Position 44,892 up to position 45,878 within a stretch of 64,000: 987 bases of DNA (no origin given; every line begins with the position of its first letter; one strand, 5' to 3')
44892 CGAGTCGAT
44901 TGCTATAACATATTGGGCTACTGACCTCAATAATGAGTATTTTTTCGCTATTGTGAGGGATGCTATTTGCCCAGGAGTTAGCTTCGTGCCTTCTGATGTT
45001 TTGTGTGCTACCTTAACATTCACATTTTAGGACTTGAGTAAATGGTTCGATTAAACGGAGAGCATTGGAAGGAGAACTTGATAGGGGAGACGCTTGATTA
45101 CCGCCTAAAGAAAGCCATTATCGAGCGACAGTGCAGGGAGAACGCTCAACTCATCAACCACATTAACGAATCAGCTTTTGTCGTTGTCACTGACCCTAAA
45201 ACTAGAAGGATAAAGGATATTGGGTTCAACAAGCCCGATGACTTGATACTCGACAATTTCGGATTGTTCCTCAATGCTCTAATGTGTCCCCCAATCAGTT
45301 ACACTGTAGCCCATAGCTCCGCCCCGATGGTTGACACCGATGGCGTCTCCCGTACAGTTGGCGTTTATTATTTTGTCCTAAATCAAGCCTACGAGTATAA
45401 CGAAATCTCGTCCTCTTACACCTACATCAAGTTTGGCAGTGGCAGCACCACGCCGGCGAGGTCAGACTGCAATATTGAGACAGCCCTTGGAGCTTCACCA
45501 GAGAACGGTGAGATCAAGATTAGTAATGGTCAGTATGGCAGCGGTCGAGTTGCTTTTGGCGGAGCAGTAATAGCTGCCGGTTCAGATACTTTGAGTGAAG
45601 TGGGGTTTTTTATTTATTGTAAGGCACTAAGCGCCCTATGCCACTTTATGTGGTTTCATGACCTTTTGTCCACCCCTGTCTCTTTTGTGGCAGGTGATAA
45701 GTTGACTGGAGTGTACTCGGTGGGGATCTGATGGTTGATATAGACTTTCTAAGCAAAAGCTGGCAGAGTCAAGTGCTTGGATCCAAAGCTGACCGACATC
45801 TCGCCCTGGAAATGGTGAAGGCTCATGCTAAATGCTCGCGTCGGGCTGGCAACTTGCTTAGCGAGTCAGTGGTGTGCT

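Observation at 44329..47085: Four tandem, translationally coupled, divergent ~230-aa paralogs immediately downstream of the LamG tail fiber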

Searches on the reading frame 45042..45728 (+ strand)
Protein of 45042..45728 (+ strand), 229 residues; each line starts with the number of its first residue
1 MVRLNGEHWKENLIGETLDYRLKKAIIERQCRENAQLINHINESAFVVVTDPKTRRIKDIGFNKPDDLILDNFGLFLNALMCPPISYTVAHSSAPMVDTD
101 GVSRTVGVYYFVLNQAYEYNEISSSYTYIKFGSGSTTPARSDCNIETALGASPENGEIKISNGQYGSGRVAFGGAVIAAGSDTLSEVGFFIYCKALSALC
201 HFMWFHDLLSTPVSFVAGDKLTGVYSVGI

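Call 5: search_protein_families(library=pfam, proteins=[window:45042-45728:+], max_evalue=1)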
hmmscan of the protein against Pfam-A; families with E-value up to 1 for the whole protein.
window:45042-45728:+ (229 aa): 1 family
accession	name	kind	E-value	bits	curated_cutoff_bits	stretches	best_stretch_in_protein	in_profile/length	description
PF11449.14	ArsP_2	-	0.061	12.9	32.5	1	120-193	29-102/359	Putative, 10TM heavy-metal exporter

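Call 6: search_protein_families(library=phrogs, proteins=[window:45042-45728:+], max_evalue=1)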
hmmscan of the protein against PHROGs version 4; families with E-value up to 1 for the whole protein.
window:45042-45728:+ (229 aa): 3 families
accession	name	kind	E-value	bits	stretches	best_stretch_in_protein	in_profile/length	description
phrog_4176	-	tail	0.0042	17.7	1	115-212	45-146/309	tail fiber protein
phrog_33378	-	unknown function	0.19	12.9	1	86-137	40-90/122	-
phrog_25690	-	unknown function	0.19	11.4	1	117-185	77-135/465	-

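Call 61: search_protein_families(library=ncbifam, proteins=[window:45042-45728:+], max_evalue=1)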
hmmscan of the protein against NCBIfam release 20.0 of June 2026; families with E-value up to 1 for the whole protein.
window:45042-45728:+ (229 aa): 0 families
